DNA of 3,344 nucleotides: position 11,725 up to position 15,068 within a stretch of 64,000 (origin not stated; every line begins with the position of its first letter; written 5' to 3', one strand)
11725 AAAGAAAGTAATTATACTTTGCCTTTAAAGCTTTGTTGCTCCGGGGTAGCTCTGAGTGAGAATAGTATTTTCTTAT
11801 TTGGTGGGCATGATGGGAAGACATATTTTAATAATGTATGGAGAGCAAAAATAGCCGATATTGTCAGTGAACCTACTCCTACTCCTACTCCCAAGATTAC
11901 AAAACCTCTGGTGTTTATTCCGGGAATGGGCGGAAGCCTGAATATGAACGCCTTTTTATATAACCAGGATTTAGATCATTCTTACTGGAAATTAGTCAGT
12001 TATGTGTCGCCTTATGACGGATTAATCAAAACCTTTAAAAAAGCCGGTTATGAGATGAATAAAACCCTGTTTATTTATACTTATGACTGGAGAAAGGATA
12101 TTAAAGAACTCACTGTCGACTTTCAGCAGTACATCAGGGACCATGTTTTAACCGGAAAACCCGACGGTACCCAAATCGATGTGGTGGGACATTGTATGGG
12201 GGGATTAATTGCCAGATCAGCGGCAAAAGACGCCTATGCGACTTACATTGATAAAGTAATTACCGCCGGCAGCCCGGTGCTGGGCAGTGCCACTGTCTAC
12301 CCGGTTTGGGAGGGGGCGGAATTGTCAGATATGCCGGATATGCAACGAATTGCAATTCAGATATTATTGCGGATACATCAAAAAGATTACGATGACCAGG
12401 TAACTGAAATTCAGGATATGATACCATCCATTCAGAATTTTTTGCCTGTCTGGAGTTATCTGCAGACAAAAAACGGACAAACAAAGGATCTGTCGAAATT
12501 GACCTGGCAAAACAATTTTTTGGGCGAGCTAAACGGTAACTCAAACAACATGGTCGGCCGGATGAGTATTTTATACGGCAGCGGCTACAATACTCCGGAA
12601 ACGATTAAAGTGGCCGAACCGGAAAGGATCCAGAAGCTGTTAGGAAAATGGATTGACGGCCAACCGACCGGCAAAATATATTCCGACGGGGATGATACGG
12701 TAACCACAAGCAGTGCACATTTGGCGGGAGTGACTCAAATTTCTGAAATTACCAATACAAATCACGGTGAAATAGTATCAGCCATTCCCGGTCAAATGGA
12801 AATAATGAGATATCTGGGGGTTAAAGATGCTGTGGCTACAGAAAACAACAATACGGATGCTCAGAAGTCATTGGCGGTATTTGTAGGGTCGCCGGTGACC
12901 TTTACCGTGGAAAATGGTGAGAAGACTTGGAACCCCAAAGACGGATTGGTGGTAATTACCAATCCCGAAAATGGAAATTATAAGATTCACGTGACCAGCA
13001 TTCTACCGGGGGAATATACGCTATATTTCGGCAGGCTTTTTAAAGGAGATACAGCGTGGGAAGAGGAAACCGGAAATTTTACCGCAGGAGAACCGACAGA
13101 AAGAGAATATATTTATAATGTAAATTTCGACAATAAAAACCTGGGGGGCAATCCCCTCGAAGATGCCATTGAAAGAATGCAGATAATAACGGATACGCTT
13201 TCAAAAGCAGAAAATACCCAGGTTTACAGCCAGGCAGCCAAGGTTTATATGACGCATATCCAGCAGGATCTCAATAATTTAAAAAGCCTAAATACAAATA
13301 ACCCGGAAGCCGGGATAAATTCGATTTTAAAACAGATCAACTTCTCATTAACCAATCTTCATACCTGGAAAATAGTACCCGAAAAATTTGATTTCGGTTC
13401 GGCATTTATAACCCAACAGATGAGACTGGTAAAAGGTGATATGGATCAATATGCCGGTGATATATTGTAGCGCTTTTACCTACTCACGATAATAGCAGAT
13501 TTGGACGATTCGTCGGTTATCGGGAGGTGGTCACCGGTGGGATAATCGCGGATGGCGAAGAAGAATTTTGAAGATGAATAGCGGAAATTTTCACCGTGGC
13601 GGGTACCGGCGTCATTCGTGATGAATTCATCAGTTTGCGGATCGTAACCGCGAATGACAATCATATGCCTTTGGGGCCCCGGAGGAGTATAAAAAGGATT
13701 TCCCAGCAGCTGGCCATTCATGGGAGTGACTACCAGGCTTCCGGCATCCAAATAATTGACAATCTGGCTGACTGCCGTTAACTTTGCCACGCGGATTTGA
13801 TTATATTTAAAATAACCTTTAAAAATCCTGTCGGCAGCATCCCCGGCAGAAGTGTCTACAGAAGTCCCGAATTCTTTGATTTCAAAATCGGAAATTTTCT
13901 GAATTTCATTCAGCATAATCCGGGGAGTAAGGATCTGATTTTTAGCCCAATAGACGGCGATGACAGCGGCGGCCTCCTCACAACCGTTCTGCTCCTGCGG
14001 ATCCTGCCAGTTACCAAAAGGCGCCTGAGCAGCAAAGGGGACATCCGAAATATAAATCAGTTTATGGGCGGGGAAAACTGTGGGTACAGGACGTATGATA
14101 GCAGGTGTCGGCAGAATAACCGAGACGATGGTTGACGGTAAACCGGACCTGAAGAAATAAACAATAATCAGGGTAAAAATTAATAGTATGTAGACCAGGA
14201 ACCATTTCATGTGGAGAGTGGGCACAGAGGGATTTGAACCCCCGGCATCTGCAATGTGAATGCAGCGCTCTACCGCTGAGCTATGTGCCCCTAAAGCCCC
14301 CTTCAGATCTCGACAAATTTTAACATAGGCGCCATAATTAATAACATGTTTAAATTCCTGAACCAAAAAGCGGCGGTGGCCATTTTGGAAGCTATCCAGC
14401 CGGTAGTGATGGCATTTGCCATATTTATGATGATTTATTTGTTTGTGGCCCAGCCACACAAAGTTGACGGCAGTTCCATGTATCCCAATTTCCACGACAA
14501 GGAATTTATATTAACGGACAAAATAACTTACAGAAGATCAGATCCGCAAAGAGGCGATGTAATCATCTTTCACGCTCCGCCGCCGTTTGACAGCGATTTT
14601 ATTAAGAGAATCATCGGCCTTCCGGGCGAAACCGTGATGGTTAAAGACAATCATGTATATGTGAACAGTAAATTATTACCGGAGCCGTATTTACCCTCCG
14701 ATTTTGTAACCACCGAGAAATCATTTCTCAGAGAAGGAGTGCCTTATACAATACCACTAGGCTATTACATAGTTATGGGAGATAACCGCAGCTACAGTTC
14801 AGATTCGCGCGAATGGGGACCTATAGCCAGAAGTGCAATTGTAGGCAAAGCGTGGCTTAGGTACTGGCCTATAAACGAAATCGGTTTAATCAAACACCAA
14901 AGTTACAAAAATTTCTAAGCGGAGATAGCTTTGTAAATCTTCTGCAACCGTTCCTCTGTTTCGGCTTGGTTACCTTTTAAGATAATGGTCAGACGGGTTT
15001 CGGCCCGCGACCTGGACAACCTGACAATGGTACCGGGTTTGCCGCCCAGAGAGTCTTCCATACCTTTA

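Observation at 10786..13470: Secreted Kelch-propeller / alpha/beta-hydrolase fusion with Cys in the nucleophile elbow (G-H-C-M-G-G)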

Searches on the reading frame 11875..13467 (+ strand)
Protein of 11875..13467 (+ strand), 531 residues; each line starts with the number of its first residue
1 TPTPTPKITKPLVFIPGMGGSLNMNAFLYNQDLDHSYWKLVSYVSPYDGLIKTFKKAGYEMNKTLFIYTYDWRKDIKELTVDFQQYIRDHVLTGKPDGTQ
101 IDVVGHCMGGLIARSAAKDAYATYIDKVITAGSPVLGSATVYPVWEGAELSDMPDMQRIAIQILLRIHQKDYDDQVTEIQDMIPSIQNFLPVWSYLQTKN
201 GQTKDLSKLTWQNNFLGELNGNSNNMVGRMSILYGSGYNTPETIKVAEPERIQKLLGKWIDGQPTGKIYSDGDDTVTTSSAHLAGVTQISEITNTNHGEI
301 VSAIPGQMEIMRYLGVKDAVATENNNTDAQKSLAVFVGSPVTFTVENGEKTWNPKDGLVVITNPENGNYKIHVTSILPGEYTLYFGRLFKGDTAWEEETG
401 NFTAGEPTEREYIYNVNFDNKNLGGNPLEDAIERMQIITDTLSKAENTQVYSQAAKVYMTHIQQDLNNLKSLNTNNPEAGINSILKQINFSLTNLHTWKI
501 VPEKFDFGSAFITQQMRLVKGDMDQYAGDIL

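Call 20: find_homologous_proteins(query=A1, max_evalue=0.00001)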
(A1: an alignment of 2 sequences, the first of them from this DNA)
Query A1 (2 sequences) (525 aa, profile of the alignment): 16 proteins with E <= 0.00001 among 8000 candidates.
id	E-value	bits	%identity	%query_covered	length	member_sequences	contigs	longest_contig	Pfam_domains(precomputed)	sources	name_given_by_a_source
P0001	0.0e+0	1061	100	100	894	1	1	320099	PF13964.13,PF24681.2,PF13854.13,PF13415.13,PF02450.22,PF24981.2,PF01344.32,PF00561.27,PF07819.20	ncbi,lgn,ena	-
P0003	2.8e-132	460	34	99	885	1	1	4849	PF24681.2,PF13415.13,PF24981.2,PF01344.32,PF00561.27,PF02089.22,PF06259.19,PF24996.1,PF13964.13,PF13854.13,PF12697.14,PF02450.22,PF07819.20,PF24096.3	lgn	-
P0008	2.6e-118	414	33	99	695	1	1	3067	PF02089.22,PF24681.2,PF05057.21,PF02450.22,PF01344.32,PF00561.27,PF07819.20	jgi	jgi:pimeloyl-ACP methyl ester carboxylesterase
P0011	1.2e-109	386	33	87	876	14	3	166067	PF24996.1,PF24681.2,PF13415.13,PF12697.14,PF02450.22,PF24981.2,PF01344.32,PF00561.27,PF07819.20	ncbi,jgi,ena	-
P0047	8.1e-87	310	32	99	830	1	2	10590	PF02089.22,PF13964.13,PF24681.2,PF13415.13,PF05057.21,PF02450.22,PF24981.2,PF01344.32,PF00561.27,PF25210.2,PF07819.20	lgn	-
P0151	1.6e-85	306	36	75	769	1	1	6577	PF02089.22,PF06439.19,PF02450.22,PF07819.20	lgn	-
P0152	3.7e-63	232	29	79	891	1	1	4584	PF02089.22,PF22847.3,PF00251.27,PF04041.20,PF00561.27,PF07819.20,PF24096.3,PF04616.21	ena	-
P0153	1.2e-62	231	32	70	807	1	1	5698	PF02450.22,PF00561.27,PF07819.20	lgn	-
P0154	2.4e-62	230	31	90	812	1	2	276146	PF02450.22,PF00561.27,PF07819.20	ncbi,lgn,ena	ncbi:MAG: hypothetical protein WCT51_04030 [Candidatus Shapirobacteria bacterium]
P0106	3.1e-62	229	31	76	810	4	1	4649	PF02089.22,PF06439.19,PF05057.21,PF02450.22,PF00561.27,PF07819.20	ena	-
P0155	1.3e-61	227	29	87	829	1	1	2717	PF02450.22,PF00561.27,PF07819.20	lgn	-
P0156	8.4e-59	218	31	78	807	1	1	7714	PF02450.22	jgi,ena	-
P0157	1.0e-58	218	30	76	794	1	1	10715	PF02450.22,PF00561.27,PF07819.20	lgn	-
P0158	1.0e-55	208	26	76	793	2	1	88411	PF02089.22,PF07819.20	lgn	-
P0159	5.8e-49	186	27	71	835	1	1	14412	PF02089.22,PF06028.18,PF05057.21,PF02450.22,PF04041.20,PF00561.27,PF07819.20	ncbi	-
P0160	6.3e-15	73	39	19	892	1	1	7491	PF02089.22,PF05057.21,PF01674.25,PF02450.22,PF00561.27,PF07819.20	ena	-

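Call 24: find_related_loci(query=A1, collection=genome_contigs, flank=6000)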
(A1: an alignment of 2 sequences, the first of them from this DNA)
Query A1 (525 aa) in genome_contigs; peptide patterns used: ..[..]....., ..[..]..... (x = any residue, [..] = any of these).
10 stretches matched a pattern; 3 encode a relative of the query (tblastn E <= 1e-3); 3 distinct loci.
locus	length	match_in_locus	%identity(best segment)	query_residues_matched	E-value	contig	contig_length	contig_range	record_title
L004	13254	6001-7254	33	5-413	8e-57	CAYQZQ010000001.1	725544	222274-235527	MAG TPA_asm: uncultured Pseudomonadales bacterium isolate binchicken_co17_216 genome assembly, contig: NODE_2_length_725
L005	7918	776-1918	27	6-392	2e-44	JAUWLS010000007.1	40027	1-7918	MAG: Candidatus Shapirobacteria bacterium isolate CSMAG_2378 CSMAG_2378_k141_408803_length_40027_cov_9.0000, whole genom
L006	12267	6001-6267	29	52-132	5e-6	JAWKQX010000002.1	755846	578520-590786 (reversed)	MAG: Kofleriaceae bacterium isolate BC1.218 BC1.218.fa-2, whole genome shotgun sequence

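Call 25: find_related_loci(query=A1, collection=metagenome_contigs, flank=6000)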
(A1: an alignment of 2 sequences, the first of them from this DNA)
Query A1 (525 aa) in metagenome_contigs; peptide patterns used: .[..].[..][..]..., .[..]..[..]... (x = any residue, [..] = any of these).
600 stretches matched a pattern, but none encodes a relative of the query by tblastn (E <= 1e-3).

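Call 49: predict_structure(alignment_id=A3)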
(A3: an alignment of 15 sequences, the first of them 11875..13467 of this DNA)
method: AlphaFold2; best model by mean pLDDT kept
length: 531 residues; sequences in the alignment: 15
mean_pLDDT: 86.0   pTM: 0.86
mean pLDDT of the five models: 86.0, 85.1, 81.5, 81.3, 78.0
residues with pLDDT >= 90: 262; 70-90: 219; 50-70: 41; < 50: 9
segments of 3 or more residues with pLDDT < 50: 1-4, 502-506
pLDDT, mean of each block of 10 residues (from residue 1): 58 93 85 85 75 92 94 92 93 91 95 85 89 92 94 87 91 91 93 93 93 84 71 94 94 86 95 91 88 91 93 87 78 87 93 88 92 89 91 86 83 84 77 89 68 78 87 69 87 74 55 88 82 65
secondary structure, 60 per line:
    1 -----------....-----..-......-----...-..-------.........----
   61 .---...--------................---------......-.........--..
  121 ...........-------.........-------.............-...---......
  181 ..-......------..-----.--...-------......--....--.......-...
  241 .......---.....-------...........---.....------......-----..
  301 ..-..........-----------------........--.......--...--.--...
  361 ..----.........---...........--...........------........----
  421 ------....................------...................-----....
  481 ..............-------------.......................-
elements in order: E12-15 H24-29 H48-56 E65-67 H76-91 E101-106 H108-116 H119-124 E125-131 H139-147 H155-167 H175-182 H184-189 H216-221 H224-227 E230-236 E238-247 H251-255 E263-273 H278-281 E288-293 H299-302 H304-313 E331-338 E341-347 E350-352 E358-362 E367-375 E379-389 E392-402 E409-416 H427-446 H453-471 H477-494 H508-530

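Call 54: fold_search(model_id=the predicted structure, library=pdb)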
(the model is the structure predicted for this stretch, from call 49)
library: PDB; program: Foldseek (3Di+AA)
matches with E <= 10: 1018; with E <= 0.001: 111
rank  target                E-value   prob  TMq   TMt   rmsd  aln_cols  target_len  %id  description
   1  4x92                  5.6e-12  1.00  0.38  0.51   7.2       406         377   16  Crystal structure of Lysosomal Phospholipase A2-S165A (released 2015-03-11)
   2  4x95_A                7.8e-12  1.00  0.38  0.52   7.1       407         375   16  Crystal structure of fully glycosylated Lysosomal Phospholipase A2 in complex with methyl arachidonyl fluorophosphonat (released 2015-03-25)
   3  4x97_A                1.6e-11  1.00  0.39  0.53   6.8       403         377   16  Crystal structure of Lysosomal Phospholipase A2 in complex with methyl arachidonyl fluorophosphonate (MAFP) (released 2015-03-11)
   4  4x96_A                2.5e-11  1.00  0.39  0.53   7.2       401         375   16  Low resolution crystal structure of Lecithin:Cholesterol Acyltransferase (LCAT; residues 21-397) (released 2015-03-25)
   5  4x90_A                2.6e-11  1.00  0.38  0.52   7.2       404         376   16  Crystal structure of Lysosomal Phospholipase A2 (released 2015-03-11)
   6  6mvd_B                3.3e-11  1.00  0.36  0.49   7.6       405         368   16  Crystal structure of Lecithin:cholesterol acyltransferase (LCAT) in complex with isopropyl dodec-11-enylfluorophosphon (released 2018-12-05)
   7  5bv7_A                4.1e-11  1.00  0.35  0.47   8.4       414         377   16  Crystal structure of human LCAT (L4F, N5D) in complex with Fab of an agonistic antibody (released 2015-12-16)
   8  4xx1_A                5.6e-11  1.00  0.36  0.49   7.9       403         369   16  Low resolution structure of LCAT in complex with Fab1 (released 2015-07-29)
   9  5txf_A                6.3e-11  1.00  0.34  0.45   8.8       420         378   15  Crystal structure of Lecithin:cholesterol acyltransferase (LCAT) in a closed conformation (released 2017-10-25)
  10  6mvd_A                1.3e-10  1.00  0.37  0.50   7.6       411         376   16  Crystal structure of Lecithin:cholesterol acyltransferase (LCAT) in complex with isopropyl dodec-11-enylfluorophosphon (released 2018-12-05)
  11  4xwg_A                1.8e-10  1.00  0.34  0.47   8.9       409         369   15  Crystal Structure of LCAT (C31Y) in complex with Fab1 (released 2015-07-29)
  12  6wpx_B                1.8e-10  1.00  0.31  0.36  16.9       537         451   13  Crystal structure of Bacillus licheniformis lipase BlEst2 in propetide form (released 2021-06-09)
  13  4xx1_J                2.0e-10  1.00  0.35  0.49   8.1       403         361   15  Low resolution structure of LCAT in complex with Fab1 (released 2015-07-29)
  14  6wpx_A                2.2e-10  1.00  0.31  0.36  16.9       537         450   13  Crystal structure of Bacillus licheniformis lipase BlEst2 in propetide form (released 2021-06-09)
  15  1ex9                  7.6e-08  1.00  0.28  0.49  11.3       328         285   14  CRYSTAL STRUCTURE OF THE PSEUDOMONAS AERUGINOSA LIPASE COMPLEXED WITH RC-(RP,SP)-1,2-DIOCTYLCARBAMOYL-GLYCERO-3-O-OCTYLP (released 2000-10-18)
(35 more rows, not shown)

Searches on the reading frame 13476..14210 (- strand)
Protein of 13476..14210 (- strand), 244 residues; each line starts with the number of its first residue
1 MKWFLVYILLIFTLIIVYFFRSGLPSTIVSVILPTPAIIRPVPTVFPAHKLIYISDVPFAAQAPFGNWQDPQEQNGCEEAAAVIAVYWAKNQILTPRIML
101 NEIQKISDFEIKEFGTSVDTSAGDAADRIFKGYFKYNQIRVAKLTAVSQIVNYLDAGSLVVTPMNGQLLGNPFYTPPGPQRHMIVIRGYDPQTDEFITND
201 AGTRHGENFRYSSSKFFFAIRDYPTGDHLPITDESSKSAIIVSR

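Call 48: search_protein_families(library=pfam, proteins=[window:13476-14210:-], max_evalue=0.001)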
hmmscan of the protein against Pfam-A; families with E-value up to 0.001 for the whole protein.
window:13476-14210:- (244 aa): 1 family
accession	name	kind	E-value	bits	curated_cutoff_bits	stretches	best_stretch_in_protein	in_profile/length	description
PF13529.12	Peptidase_C39_2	-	2.7e-10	41.4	24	1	56-200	2-141/143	Peptidase_C39 like family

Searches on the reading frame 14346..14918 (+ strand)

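Call 48: search_protein_families(library=pfam, proteins=[window:14346-14918:+], max_evalue=0.001)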
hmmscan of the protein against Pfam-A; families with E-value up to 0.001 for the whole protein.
window:14346-14918:+ (190 aa): 1 family
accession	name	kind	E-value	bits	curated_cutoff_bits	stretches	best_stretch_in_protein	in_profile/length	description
PF10502.14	Peptidase_S26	-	1.7e-46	158.7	22.9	1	14-174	2-168/168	Signal peptidase, peptidase S26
